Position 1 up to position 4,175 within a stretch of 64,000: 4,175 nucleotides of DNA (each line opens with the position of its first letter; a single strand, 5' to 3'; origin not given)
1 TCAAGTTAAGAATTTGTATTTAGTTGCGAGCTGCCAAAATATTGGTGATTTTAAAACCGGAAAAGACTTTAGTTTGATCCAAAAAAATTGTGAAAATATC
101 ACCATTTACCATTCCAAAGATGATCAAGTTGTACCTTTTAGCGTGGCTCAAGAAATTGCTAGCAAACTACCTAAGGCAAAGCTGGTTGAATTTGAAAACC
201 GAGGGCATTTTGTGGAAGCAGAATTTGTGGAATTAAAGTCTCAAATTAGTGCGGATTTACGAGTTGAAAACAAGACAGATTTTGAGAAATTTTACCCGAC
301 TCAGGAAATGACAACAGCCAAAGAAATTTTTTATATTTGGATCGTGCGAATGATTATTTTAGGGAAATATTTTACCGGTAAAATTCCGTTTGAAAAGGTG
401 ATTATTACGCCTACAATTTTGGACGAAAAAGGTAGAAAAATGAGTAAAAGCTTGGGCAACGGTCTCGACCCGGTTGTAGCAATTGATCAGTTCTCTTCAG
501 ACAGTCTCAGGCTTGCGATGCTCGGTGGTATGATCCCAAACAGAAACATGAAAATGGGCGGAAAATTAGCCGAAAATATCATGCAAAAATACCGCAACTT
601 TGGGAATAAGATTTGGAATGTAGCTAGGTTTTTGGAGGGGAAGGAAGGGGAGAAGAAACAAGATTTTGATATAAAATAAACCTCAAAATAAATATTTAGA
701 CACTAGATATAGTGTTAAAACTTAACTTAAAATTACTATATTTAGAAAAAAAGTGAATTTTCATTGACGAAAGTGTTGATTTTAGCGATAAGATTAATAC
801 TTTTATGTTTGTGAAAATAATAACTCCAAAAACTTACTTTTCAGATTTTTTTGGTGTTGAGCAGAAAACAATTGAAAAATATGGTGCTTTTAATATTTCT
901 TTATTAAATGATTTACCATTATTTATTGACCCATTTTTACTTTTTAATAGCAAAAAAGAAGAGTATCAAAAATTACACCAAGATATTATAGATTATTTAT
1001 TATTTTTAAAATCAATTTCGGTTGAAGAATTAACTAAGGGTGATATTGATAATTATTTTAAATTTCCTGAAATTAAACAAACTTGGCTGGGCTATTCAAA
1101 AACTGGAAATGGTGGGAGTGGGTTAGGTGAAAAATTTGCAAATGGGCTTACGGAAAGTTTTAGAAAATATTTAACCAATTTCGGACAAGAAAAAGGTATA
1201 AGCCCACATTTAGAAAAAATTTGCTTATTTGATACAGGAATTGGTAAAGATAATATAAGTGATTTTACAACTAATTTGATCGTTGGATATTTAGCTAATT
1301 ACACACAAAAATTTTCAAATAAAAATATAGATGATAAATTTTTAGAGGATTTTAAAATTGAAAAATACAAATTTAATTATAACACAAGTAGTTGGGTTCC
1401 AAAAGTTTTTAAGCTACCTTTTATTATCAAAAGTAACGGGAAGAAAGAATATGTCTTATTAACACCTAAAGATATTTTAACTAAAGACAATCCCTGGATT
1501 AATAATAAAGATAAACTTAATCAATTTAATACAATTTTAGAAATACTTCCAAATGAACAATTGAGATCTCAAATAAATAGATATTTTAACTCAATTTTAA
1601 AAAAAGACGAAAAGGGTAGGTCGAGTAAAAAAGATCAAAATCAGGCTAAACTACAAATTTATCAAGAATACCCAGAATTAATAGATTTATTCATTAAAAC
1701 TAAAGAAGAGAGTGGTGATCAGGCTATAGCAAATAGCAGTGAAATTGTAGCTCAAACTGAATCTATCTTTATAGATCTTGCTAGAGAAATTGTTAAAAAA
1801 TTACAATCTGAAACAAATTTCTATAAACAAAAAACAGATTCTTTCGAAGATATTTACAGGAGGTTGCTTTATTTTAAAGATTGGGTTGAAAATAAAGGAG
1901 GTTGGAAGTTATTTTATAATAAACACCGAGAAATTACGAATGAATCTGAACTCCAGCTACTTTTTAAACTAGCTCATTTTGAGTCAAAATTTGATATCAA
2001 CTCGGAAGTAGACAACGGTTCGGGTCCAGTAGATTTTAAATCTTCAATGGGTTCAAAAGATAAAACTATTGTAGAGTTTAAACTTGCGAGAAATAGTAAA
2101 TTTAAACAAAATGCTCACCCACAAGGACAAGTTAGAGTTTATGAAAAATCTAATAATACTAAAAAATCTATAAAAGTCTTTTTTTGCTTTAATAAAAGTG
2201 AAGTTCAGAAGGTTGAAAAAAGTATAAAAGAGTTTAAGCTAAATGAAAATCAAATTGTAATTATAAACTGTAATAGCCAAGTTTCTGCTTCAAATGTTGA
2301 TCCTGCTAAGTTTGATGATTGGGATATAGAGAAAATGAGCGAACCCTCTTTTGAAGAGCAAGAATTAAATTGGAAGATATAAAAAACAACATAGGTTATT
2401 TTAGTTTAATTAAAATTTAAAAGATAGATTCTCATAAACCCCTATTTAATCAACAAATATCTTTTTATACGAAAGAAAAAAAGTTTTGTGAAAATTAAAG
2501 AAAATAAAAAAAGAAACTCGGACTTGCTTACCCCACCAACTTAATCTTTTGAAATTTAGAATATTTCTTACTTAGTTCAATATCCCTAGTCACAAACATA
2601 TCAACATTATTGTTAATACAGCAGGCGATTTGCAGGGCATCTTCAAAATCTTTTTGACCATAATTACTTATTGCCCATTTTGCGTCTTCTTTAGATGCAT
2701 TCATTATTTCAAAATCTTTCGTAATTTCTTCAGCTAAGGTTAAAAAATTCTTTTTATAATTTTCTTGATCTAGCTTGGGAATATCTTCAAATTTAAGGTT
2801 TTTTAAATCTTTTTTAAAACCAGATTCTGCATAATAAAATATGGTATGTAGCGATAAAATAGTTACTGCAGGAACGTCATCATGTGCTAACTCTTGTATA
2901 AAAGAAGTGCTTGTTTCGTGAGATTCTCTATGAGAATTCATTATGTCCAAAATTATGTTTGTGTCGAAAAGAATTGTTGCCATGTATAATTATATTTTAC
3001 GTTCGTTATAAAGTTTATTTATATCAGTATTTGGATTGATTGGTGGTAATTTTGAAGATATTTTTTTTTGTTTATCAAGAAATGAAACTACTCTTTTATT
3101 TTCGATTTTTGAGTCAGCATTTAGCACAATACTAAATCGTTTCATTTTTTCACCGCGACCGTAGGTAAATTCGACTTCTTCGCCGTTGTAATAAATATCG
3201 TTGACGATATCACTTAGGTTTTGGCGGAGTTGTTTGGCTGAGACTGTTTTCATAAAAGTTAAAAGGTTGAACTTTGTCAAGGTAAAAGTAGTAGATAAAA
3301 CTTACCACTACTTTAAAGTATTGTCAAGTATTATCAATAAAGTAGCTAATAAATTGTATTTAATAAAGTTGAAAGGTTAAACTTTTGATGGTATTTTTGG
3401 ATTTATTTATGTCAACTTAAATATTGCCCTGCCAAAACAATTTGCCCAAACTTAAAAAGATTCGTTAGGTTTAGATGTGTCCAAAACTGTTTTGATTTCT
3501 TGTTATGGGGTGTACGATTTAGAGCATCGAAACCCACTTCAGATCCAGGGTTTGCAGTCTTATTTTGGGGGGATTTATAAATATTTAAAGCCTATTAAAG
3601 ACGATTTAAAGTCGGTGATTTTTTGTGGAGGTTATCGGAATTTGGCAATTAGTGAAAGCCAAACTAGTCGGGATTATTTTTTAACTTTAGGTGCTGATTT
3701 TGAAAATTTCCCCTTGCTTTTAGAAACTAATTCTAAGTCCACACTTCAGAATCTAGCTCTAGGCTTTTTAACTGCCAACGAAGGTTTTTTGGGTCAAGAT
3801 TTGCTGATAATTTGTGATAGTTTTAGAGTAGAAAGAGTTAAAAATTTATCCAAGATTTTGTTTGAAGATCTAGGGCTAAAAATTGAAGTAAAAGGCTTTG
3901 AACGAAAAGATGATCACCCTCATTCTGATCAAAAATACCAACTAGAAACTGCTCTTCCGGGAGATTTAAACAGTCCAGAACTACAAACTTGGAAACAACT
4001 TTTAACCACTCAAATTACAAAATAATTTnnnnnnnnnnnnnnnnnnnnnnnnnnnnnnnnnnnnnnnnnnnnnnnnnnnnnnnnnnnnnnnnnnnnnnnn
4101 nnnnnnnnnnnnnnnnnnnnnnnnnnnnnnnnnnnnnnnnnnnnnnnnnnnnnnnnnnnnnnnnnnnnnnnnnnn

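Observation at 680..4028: valS is split exactly at the catalytic-core / anticodon-domain boundary by a 3.35 kb four-gene cassette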

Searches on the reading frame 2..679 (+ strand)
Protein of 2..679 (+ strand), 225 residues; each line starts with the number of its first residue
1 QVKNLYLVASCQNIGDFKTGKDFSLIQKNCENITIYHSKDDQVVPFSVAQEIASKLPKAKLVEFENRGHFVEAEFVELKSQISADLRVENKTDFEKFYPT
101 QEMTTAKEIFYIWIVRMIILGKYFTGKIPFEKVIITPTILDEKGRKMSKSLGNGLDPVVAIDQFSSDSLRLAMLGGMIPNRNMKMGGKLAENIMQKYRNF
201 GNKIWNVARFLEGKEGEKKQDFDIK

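Call 4: search_protein_families(library=pfam, proteins=[window:2-679:+], max_evalue=0.01)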
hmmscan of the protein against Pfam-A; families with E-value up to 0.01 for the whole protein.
window:2-679:+ (225 aa): 4 families
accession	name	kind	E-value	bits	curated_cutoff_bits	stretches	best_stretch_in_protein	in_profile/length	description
PF00133.28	tRNA-synt_1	-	1.3e-22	80.5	22.7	1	88-174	317-403/414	tRNA synthetases class I (I, L, M and V)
PF01921.24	tRNA-synt_1f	-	0.00035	20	27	1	138-212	274-341/360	tRNA synthetases class I (K)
PF09334.17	tRNA-synt_1g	-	0.0012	18.2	20.1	1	126-174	307-355/391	tRNA synthetases class I (M)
PF00561.26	Abhydrolase_1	-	0.0069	16.5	25.8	0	23-71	192-240/245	alpha/beta hydrolase fold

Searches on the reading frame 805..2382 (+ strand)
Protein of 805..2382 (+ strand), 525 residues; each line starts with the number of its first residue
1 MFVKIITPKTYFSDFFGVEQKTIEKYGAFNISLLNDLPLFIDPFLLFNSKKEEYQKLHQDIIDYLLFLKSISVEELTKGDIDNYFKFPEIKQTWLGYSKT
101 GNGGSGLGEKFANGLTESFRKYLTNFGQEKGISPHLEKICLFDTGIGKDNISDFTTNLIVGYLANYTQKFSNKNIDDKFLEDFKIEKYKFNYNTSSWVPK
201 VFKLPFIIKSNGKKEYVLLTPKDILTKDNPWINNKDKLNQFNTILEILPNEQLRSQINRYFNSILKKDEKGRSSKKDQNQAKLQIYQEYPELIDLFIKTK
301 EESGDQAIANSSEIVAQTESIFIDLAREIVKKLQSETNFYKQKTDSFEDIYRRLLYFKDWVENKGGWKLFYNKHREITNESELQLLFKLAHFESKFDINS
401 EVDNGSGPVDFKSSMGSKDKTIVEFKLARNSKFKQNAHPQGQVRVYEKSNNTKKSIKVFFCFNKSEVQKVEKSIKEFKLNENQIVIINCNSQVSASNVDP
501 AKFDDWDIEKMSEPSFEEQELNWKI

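Call 4: search_protein_families(library=pfam, proteins=[window:805-2382:+], max_evalue=0.01)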
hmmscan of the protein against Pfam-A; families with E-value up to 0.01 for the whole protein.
window:805-2382:+ (525 aa): 1 family
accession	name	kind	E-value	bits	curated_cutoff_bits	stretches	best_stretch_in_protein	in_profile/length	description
PF08011.17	PDDEXK_9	-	0.0026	18.1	25.5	1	386-455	10-84/105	PD-(D/E)XK nuclease superfamily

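Call 35: search_protein_families(library=padloc, proteins=[window:805-2382:+], max_evalue=0.001)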
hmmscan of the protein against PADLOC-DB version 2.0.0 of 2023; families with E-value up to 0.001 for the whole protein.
window:805-2382:+ (525 aa): 2 families
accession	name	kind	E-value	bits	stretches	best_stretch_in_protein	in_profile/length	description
PDLC04597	PDC-M36A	-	7e-26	89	1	6-241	4-225/457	-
PDLC04598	PDC-M36A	-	8.6e-07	26.7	1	139-251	2-109/330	-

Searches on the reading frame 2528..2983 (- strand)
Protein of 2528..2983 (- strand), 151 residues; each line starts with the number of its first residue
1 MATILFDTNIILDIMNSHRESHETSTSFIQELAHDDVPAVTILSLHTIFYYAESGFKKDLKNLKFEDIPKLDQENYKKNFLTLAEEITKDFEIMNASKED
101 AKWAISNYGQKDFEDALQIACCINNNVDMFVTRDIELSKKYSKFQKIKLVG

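Call 4: search_protein_families(library=pfam, proteins=[window:2528-2983:-], max_evalue=0.01)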
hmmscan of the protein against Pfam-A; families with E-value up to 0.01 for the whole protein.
window:2528-2983:- (151 aa): 2 families
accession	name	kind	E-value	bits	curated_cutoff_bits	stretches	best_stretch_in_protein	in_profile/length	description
PF13470.12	PIN_3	-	3.9e-09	37.8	27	1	4-135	2-114/115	PIN domain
PF01850.27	PIN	-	2.7e-08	34.9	23.6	1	4-140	1-117/120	PIN domain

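Call 35: search_protein_families(library=padloc, proteins=[window:2528-2983:-], max_evalue=0.001)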
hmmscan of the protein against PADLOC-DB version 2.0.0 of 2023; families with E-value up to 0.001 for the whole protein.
window:2528-2983:- (151 aa): 1 family
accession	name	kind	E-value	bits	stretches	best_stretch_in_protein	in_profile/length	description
PDLC04421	PDC-M11A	-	0.00049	16.9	1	3-142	2-125/486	-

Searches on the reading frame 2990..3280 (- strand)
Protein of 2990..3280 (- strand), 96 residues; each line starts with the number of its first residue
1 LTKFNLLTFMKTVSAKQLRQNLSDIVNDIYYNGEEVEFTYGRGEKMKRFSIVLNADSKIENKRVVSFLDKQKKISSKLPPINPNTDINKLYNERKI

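Call 4: search_protein_families(library=pfam, proteins=[window:2990-3280:-], max_evalue=0.01)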
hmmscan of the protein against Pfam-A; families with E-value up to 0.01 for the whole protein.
window:2990-3280:- (96 aa): 1 family
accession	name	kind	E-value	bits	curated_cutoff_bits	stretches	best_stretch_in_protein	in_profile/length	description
PF02604.26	PhdYeFM_antitox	-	0.0078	16.4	29.8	0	10-39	1-30/74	Antitoxin Phd_YefM, type II toxin-antitoxin system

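Call 35: search_protein_families(library=padloc, proteins=[window:2990-3280:-], max_evalue=0.001)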
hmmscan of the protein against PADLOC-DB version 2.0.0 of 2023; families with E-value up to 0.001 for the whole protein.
window:2990-3280:- (96 aa): 0 families

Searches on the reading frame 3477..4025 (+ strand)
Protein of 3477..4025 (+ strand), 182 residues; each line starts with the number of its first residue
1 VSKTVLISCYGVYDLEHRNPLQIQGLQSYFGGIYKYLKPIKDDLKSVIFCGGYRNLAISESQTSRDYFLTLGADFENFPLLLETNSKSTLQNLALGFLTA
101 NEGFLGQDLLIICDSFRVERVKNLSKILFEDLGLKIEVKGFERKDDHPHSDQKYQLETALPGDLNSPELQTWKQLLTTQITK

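Call 4: search_protein_families(library=pfam, proteins=[window:3477-4025:+], max_evalue=0.01)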
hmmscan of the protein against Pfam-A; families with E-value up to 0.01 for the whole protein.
window:3477-4025:+ (182 aa): 1 family
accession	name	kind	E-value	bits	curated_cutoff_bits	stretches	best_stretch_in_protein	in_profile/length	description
PF02698.23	DUF218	-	7.6e-06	26.3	27.6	1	45-133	28-104/133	DUF218 domain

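Call 35: search_protein_families(library=padloc, proteins=[window:3477-4025:+], max_evalue=0.001)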
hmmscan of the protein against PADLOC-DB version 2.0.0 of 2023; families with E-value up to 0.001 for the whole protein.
window:3477-4025:+ (182 aa): 0 families

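Call 42: list_cluster_members(proteins=[P0001, P0110, L002:495-851:+, window:3477-4025:+, window:805-2382:+])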
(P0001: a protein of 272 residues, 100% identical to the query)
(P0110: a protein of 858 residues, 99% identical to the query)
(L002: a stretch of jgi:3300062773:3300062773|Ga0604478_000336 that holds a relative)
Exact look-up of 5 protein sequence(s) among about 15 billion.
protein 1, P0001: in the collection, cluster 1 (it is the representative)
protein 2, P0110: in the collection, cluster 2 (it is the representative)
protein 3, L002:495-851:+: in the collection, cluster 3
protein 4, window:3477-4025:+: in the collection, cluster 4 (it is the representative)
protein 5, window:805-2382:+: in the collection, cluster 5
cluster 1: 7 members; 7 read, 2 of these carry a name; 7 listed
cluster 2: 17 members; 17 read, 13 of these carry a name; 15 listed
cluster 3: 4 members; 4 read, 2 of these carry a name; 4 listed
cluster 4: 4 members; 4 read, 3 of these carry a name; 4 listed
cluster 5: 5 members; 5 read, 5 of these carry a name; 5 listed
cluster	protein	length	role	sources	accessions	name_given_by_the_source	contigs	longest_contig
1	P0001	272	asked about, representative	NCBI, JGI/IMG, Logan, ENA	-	valyl-tRNA synthetase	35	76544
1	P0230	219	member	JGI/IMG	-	valyl-tRNA synthetase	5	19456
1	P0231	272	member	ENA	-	-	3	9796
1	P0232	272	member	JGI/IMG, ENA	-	-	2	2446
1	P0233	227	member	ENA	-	-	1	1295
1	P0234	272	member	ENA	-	-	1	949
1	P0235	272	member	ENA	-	-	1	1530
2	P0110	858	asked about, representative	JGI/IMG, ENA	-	valyl-tRNA synthetase/predicted alpha/beta hydrolase family esterase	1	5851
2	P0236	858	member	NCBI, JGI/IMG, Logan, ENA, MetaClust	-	valyl-tRNA synthetase/predicted alpha/beta hydrolase family esterase | \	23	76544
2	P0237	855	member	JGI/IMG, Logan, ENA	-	valyl-tRNA synthetase/predicted alpha/beta hydrolase family esterase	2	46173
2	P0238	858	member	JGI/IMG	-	valyl-tRNA synthetase/predicted alpha/beta hydrolase family esterase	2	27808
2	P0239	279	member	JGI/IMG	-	predicted alpha/beta hydrolase family esterase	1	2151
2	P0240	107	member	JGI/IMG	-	predicted alpha/beta hydrolase family esterase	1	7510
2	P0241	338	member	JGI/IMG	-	predicted alpha/beta hydrolase family esterase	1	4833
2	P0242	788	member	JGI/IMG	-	valyl-tRNA synthetase/predicted alpha/beta hydrolase family esterase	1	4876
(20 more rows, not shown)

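Call 45: find_homologous_proteins(query=window:3477-4025:+, max_evalue=0.001)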
Query window:3477-4025:+ (182 aa): 4 proteins with E <= 0.001 among 57 candidates.
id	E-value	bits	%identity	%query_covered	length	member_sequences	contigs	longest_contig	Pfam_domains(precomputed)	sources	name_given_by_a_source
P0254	1.2e-116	405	100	100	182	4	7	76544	-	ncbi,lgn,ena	-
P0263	1.6e-96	339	84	100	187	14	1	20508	-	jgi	jgi:hypothetical protein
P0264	1.1e-86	307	77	100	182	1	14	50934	-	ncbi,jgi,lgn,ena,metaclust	jgi:hypothetical protein|metaclust:\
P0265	1.4e-83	297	74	100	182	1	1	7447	-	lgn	-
